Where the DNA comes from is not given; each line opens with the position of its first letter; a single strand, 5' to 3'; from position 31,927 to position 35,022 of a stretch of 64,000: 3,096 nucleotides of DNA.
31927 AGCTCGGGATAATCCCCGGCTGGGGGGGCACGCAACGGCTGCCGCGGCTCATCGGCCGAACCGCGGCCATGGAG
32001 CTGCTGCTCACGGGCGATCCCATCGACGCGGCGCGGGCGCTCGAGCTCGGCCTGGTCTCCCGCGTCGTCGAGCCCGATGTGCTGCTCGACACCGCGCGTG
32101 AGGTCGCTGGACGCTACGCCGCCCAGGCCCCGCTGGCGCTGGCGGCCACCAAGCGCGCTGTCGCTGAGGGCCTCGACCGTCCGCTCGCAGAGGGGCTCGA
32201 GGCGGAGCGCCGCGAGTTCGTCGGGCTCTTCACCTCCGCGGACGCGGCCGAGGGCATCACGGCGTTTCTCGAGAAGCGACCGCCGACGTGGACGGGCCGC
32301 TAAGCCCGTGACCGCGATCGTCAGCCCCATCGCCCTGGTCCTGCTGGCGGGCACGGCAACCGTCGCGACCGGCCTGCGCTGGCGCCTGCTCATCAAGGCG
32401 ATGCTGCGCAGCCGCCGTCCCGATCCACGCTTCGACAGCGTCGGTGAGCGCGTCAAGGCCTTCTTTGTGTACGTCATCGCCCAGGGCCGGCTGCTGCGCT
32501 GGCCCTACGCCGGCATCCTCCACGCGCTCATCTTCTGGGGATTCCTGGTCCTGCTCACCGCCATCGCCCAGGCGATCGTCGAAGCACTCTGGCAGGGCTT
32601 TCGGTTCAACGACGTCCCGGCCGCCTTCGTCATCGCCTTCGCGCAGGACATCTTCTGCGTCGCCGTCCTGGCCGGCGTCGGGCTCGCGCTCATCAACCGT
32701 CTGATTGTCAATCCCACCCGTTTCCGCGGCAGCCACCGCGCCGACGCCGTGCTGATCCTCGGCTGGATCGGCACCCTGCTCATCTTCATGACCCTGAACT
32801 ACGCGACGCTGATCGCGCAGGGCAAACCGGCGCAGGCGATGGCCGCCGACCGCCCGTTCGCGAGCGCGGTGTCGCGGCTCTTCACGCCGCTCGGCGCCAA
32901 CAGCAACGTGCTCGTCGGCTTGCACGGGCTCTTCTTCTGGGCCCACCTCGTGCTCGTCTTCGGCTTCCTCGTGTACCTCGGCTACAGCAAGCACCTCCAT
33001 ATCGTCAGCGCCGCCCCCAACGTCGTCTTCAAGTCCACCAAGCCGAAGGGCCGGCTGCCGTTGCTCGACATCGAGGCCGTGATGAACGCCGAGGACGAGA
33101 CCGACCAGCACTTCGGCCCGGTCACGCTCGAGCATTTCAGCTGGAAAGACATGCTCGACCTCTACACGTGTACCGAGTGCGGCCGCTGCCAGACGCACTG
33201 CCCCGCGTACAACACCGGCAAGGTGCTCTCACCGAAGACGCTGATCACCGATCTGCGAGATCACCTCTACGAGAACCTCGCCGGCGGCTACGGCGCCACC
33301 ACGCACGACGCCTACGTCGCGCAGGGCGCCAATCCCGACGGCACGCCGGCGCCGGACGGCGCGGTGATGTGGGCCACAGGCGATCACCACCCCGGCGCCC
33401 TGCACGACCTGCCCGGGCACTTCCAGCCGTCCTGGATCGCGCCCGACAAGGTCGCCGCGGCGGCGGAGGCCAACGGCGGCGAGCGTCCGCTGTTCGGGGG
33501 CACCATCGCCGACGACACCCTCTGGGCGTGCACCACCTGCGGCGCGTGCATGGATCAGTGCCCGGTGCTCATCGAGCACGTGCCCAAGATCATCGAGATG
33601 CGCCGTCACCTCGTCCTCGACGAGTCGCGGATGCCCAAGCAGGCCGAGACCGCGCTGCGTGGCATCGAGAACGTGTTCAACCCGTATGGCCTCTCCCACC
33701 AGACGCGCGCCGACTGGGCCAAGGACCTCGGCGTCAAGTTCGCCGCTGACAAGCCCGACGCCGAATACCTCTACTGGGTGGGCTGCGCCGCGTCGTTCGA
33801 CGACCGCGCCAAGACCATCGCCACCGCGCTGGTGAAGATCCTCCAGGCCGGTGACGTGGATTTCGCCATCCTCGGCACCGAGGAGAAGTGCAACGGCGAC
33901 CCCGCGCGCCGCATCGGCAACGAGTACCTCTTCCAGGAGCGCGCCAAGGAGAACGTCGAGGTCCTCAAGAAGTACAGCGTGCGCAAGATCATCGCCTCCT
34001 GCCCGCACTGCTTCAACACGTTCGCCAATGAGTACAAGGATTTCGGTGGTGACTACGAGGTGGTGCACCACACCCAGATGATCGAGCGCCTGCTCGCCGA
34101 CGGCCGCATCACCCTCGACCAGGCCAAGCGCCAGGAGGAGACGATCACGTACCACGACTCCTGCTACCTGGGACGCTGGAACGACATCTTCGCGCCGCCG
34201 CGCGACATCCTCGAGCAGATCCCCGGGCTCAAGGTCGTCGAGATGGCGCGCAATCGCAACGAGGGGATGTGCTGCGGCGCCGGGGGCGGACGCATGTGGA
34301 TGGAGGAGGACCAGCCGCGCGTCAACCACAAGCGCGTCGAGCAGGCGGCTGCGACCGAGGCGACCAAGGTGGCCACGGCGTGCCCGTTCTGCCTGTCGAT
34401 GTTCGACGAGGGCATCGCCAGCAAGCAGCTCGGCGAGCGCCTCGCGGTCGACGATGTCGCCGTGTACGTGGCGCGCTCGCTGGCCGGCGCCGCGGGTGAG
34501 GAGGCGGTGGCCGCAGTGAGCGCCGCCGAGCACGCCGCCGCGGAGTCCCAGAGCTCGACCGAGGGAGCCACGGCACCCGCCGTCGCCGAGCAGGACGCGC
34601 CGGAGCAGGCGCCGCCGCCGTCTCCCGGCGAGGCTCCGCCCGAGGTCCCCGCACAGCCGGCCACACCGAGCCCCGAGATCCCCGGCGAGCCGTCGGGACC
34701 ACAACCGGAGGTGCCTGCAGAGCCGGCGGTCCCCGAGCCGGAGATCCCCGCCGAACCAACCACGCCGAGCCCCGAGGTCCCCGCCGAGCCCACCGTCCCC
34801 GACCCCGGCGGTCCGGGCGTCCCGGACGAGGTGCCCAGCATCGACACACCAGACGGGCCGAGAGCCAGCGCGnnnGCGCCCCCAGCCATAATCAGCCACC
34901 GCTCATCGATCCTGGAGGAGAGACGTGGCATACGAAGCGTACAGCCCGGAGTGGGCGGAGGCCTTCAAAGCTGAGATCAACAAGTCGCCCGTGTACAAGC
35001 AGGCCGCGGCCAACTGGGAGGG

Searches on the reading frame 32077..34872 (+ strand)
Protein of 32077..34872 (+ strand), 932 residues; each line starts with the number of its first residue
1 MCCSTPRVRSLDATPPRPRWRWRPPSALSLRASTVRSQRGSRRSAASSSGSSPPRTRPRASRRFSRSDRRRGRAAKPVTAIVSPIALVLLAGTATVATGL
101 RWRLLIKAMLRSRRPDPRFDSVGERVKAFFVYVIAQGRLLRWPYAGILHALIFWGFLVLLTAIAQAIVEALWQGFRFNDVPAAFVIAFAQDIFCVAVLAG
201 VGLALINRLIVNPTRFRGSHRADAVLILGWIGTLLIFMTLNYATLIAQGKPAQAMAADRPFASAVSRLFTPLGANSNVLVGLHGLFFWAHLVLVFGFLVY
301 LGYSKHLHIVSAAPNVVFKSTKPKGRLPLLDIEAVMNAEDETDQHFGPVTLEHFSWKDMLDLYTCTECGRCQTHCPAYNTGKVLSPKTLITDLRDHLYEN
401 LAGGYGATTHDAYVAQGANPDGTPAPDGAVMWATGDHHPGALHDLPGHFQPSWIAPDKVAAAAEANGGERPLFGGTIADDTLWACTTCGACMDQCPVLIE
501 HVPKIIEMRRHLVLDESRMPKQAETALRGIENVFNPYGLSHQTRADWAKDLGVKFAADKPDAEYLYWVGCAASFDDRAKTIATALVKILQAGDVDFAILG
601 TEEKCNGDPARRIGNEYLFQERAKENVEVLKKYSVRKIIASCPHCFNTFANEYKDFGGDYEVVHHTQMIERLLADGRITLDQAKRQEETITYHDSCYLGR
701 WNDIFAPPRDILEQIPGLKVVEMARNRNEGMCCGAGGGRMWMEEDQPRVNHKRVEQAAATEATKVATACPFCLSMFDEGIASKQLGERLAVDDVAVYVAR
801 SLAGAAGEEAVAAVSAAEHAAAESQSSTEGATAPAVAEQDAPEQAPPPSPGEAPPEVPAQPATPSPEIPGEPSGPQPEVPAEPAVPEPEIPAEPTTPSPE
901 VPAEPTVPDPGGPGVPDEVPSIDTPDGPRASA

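Call 81: find_homologous_proteins(query=window:32077-34872:+, max_evalue=1e-20)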
Query window:32077-34872:+ (932 aa): 2849 proteins with E <= 1e-20 among 8000 candidates; the best 120 are listed.
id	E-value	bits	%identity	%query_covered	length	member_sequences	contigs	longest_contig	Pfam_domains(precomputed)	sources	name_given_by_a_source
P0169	0.0e+0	1781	90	92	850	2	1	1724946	PF12797.13,PF13484.12,PF12838.13,PF13534.12,PF02754.22,PF13237.12,PF13183.12,PF13187.12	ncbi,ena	-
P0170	0.0e+0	1771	89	92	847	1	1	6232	PF12797.13,PF12838.13,PF13534.12,PF02754.22,PF13237.12,PF13183.12,PF13187.12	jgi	jgi:Fe-S oxidoreductase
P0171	0.0e+0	1771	89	92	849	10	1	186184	PF12797.13,PF12838.13,PF13534.12,PF02754.22,PF13237.12,PF13183.12,PF13187.12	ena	-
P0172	0.0e+0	1765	89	91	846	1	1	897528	PF12797.13,PF12838.13,PF13534.12,PF02754.22,PF13237.12,PF13183.12,PF13187.12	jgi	jgi:Fe-S oxidoreductase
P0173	0.0e+0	1757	90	92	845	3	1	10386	PF12797.13,PF12838.13,PF13534.12,PF02754.22,PF13237.12,PF13183.12,PF13187.12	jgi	jgi:Fe-S oxidoreductase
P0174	0.0e+0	1627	88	85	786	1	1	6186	PF12797.13,PF13484.12,PF12838.13,PF13534.12,PF02754.22,PF13237.12,PF13183.12,PF13187.12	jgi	jgi:Fe-S oxidoreductase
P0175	0.0e+0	1622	88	85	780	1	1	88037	PF12797.13,PF13484.12,PF12838.13,PF13534.12,PF02754.22,PF13237.12,PF13183.12,PF13187.12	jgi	-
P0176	0.0e+0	1621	88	85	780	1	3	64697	PF12797.13,PF13484.12,PF12838.13,PF13534.12,PF02754.22,PF13237.12,PF13183.12,PF13187.12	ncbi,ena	ncbi:MAG TPA: heterodisulfide reductase-related iron-sulfur binding cluster [Candidatus Dormibactera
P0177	0.0e+0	1620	87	85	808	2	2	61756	PF12797.13,PF13484.12,PF12838.13,PF13534.12,PF02754.22,PF13237.12,PF13183.12,PF13187.12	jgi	jgi:Fe-S oxidoreductase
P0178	0.0e+0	1616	86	85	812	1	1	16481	PF12797.13,PF12838.13,PF13534.12,PF02754.22,PF13237.12,PF13183.12,PF13187.12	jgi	jgi:Fe-S oxidoreductase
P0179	0.0e+0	1604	84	92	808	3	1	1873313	PF12797.13,PF12838.13,PF13534.12,PF02754.22,PF13237.12,PF13183.12,PF13187.12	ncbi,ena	-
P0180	0.0e+0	1590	90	78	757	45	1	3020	PF12797.13,PF12838.13,PF13534.12,PF02754.22,PF13237.12,PF13183.12,PF13187.12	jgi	jgi:Fe-S oxidoreductase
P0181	0.0e+0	1572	82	87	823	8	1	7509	PF12797.13,PF13484.12,PF12838.13,PF13534.12,PF02754.22,PF13237.12,PF13183.12,PF13187.12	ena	-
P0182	0.0e+0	1558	82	89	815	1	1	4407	PF12797.13,PF12838.13,PF13534.12,PF02754.22,PF13237.12,PF13183.12,PF13187.12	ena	-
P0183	0.0e+0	1555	82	87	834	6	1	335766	PF12797.13,PF13484.12,PF12838.13,PF13534.12,PF02754.22,PF13237.12,PF13183.12,PF13187.12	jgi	jgi:Fe-S oxidoreductase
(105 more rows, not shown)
